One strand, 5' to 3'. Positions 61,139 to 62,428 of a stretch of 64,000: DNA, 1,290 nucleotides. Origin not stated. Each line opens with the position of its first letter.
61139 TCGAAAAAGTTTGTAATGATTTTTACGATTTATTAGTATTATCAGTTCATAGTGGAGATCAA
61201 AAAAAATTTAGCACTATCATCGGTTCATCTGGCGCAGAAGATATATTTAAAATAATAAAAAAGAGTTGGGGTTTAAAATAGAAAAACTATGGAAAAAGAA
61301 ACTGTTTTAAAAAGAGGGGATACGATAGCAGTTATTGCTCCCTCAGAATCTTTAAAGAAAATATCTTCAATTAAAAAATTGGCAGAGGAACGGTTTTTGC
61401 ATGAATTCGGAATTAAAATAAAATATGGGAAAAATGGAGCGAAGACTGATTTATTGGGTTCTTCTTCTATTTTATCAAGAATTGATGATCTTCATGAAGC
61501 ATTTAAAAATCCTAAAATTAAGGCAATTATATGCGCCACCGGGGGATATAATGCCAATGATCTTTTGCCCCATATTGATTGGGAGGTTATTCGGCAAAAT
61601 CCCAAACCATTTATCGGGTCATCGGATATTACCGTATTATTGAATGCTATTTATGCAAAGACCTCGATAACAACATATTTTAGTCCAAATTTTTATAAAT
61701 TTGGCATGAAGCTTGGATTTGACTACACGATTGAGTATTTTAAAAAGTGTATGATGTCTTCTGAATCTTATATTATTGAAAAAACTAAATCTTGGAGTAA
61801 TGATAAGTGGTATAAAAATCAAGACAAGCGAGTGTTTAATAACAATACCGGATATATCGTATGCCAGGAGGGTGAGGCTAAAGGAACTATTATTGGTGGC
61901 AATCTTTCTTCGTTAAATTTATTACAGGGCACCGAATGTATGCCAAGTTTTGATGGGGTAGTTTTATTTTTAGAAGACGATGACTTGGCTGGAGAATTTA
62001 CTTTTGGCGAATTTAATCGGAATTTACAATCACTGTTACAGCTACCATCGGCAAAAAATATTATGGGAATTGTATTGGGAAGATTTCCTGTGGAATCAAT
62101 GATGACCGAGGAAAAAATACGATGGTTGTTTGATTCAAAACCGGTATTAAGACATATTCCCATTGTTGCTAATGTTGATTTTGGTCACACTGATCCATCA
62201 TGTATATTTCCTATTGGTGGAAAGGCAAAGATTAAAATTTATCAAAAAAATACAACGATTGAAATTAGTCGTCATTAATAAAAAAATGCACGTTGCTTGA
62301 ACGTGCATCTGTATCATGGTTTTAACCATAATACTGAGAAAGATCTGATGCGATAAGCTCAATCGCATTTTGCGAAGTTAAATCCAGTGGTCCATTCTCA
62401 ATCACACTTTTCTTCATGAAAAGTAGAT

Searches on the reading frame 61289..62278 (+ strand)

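Call 55: search_protein_families(library=pfam, proteins=[window:61289-62278:+], max_evalue=0.001)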
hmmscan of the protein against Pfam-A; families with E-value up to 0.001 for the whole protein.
window:61289-62278:+ (329 aa): 2 families
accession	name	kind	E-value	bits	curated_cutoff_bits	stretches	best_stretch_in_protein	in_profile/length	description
PF02016.21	Peptidase_S66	-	4.1e-33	114.6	25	1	13-130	1-119/121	LD-carboxypeptidase N-terminal domain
PF17676.7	Peptidase_S66C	-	3.7e-24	86.1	23.7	1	198-315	1-120/120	LD-carboxypeptidase C-terminal domain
